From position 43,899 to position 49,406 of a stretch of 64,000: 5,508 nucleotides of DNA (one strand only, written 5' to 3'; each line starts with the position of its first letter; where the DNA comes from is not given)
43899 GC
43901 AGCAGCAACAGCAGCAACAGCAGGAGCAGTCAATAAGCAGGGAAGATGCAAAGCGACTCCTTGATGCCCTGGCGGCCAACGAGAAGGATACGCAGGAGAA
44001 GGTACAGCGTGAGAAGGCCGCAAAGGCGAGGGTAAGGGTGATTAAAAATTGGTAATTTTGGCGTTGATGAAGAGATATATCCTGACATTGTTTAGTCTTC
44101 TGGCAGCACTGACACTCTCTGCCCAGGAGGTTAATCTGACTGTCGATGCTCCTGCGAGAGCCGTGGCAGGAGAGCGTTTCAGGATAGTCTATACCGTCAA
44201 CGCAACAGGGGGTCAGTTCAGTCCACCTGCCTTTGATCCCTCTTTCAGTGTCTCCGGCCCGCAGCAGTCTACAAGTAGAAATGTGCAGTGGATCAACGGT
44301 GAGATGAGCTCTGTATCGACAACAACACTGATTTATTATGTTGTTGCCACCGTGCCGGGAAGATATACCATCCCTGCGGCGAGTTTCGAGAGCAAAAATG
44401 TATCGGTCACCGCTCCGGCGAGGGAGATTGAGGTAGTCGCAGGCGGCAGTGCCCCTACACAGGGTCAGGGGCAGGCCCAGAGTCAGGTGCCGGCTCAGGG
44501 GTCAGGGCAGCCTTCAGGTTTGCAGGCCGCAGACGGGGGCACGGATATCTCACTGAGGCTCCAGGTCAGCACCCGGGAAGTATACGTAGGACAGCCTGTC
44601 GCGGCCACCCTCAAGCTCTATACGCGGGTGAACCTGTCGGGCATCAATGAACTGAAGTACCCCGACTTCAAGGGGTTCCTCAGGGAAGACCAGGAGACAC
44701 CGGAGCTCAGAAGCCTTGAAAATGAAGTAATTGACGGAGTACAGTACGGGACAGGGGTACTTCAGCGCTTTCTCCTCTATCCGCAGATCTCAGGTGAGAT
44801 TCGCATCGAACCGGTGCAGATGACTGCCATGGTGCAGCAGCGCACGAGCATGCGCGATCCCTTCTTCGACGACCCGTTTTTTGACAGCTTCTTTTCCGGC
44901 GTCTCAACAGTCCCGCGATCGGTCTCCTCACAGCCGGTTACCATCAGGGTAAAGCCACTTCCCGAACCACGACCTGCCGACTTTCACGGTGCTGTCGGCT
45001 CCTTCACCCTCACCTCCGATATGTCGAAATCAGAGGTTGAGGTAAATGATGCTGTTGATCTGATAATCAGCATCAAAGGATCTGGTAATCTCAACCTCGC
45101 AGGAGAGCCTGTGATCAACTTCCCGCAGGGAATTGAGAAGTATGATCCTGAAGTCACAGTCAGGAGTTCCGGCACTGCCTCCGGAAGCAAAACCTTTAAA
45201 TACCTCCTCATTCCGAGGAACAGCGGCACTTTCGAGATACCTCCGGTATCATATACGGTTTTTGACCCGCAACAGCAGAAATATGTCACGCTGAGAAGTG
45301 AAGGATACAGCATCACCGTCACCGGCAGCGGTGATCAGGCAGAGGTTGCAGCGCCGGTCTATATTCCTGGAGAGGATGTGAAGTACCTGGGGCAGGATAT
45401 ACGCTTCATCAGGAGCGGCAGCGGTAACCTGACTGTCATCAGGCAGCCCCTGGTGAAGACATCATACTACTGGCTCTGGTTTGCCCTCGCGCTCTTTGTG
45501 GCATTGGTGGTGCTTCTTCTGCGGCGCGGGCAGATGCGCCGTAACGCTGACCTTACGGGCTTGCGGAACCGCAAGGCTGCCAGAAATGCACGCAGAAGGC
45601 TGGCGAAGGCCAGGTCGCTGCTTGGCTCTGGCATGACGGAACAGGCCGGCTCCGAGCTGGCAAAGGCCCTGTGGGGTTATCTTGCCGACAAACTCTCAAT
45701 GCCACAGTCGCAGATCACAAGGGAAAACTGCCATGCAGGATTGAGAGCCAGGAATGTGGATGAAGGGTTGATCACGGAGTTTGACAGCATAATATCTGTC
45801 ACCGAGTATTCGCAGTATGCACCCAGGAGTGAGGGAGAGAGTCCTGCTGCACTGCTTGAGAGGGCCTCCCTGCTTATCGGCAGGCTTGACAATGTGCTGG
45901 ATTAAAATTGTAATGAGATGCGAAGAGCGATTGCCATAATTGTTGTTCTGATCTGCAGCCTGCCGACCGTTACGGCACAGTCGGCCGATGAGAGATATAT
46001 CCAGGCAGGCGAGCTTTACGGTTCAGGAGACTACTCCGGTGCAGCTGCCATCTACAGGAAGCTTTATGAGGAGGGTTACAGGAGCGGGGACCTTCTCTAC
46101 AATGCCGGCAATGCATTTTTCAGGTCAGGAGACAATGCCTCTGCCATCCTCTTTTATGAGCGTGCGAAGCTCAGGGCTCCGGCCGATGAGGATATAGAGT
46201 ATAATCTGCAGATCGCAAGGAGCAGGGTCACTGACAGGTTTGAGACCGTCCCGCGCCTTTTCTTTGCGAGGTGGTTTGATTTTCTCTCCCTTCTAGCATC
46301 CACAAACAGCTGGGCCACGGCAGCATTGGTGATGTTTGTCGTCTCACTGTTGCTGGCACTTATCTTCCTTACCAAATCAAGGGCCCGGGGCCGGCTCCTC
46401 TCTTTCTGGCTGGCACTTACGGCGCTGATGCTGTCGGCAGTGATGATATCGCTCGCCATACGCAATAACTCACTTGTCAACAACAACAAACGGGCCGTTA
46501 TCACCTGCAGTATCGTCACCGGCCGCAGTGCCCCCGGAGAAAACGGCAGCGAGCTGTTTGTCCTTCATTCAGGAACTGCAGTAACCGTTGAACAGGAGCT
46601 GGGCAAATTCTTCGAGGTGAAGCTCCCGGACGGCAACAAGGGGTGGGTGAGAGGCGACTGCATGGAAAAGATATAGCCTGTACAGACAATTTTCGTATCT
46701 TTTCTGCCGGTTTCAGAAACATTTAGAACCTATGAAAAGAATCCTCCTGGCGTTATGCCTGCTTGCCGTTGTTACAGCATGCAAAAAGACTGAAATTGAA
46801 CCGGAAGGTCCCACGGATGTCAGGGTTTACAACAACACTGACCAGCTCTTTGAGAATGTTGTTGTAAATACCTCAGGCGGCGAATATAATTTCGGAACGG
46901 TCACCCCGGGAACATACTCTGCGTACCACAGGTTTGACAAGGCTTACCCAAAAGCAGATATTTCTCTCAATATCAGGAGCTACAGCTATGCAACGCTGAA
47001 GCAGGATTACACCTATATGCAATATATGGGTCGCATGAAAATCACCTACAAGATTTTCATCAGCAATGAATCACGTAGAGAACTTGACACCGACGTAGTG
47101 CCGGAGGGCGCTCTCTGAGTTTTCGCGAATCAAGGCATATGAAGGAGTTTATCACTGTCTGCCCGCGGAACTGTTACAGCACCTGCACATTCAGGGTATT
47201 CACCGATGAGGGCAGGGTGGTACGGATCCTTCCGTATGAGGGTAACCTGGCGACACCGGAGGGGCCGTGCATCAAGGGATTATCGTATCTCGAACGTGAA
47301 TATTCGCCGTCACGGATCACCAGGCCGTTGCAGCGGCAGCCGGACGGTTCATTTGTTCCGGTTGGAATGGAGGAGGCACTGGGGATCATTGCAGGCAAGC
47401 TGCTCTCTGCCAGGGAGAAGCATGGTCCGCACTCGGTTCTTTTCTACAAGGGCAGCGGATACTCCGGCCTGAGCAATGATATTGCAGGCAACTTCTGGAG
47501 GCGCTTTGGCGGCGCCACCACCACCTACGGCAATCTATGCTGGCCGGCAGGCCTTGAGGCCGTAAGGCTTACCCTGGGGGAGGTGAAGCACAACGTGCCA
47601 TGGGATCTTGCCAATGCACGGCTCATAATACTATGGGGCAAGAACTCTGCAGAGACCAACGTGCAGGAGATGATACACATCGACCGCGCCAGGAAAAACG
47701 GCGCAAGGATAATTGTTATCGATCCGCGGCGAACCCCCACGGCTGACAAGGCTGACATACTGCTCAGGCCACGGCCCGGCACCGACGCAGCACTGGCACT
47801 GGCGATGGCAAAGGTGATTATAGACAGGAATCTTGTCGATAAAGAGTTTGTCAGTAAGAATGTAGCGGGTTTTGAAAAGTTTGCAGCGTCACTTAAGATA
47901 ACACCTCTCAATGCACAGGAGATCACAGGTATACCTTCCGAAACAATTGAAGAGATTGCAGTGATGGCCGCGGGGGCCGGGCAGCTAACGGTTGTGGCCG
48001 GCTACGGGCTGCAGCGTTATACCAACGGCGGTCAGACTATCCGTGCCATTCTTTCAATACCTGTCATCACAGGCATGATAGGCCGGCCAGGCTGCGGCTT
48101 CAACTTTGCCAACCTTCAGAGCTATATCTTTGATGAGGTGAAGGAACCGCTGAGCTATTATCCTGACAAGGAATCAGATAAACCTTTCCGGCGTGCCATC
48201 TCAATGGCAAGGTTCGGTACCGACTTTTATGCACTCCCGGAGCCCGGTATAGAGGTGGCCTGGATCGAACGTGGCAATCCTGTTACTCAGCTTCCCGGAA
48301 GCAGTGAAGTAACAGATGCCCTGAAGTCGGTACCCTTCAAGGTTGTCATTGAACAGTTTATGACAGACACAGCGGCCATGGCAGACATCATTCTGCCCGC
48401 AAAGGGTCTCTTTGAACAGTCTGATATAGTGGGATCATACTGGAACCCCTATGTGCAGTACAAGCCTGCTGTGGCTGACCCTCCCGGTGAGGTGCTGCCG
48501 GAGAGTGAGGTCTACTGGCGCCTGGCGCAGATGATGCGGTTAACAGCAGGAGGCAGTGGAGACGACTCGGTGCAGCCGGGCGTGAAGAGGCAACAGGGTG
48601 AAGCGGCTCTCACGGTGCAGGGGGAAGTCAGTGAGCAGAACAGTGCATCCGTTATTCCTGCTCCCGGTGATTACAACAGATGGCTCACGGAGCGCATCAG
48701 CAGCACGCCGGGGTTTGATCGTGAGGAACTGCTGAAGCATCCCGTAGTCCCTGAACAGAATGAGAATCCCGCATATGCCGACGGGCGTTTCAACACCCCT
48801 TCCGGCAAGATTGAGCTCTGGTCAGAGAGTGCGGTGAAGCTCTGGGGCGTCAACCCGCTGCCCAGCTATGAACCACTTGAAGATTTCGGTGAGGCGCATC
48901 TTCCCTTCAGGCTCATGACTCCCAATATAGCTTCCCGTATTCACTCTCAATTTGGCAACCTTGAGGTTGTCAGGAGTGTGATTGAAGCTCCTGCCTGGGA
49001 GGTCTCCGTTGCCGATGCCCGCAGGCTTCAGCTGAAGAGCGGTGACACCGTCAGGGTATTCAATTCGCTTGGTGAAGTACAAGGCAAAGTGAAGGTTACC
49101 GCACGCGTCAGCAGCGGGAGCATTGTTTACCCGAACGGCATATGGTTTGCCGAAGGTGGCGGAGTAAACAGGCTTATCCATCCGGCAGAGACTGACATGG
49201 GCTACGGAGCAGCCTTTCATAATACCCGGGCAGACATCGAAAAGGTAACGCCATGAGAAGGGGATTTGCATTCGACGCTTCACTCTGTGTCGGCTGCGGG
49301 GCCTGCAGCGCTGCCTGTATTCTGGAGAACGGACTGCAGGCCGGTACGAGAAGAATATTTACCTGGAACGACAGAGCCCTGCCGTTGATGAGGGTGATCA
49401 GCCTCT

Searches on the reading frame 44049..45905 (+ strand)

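Call 70: search_protein_families(library=pfam, proteins=[window:44049-45905:+], max_evalue=0.00001)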
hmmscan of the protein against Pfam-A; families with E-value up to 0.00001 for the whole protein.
window:44049-45905:+ (618 aa): 1 family
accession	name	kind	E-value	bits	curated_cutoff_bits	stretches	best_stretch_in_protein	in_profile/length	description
PF13584.12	BatD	-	6.4e-36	123.3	24.1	2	35-129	5-92/92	BatD DUF11 like domain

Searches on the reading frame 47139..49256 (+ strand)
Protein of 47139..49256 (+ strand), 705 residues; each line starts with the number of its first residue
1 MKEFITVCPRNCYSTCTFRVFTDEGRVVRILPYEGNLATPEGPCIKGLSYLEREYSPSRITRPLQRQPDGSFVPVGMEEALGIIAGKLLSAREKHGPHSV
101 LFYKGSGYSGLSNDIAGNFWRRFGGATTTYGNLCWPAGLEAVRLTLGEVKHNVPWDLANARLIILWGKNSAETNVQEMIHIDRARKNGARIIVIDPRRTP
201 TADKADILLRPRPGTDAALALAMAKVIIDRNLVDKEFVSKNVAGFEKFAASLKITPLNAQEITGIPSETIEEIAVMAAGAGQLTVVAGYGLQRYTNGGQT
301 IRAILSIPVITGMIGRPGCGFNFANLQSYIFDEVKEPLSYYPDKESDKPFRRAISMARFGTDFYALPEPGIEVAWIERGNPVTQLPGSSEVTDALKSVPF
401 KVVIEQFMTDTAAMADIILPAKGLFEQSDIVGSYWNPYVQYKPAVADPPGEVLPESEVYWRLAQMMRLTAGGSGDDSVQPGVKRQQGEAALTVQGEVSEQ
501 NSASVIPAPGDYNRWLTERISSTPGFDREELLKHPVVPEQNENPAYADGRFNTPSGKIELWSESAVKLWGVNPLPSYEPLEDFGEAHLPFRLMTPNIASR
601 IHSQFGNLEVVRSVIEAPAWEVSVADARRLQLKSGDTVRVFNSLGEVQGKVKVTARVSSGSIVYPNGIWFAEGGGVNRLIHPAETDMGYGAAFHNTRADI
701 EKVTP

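Call 70: search_protein_families(library=pfam, proteins=[window:47139-49256:+], max_evalue=0.00001)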
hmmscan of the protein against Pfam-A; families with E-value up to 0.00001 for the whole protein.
window:47139-49256:+ (705 aa): 3 families
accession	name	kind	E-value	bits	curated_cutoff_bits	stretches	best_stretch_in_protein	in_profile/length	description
PF00384.28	Molybdopterin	-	1.3e-42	146.5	24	1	59-462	1-350/353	Molybdopterin oxidoreductase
PF01568.27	Molydop_binding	-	1.6e-18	67.2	26.8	1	590-696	1-109/110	Molydopterin dinucleotide binding domain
PF04879.21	Molybdop_Fe4S4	-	1.5e-06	28.5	22.7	1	1-55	1-54/55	Molybdopterin oxidoreductase Fe4S4 domain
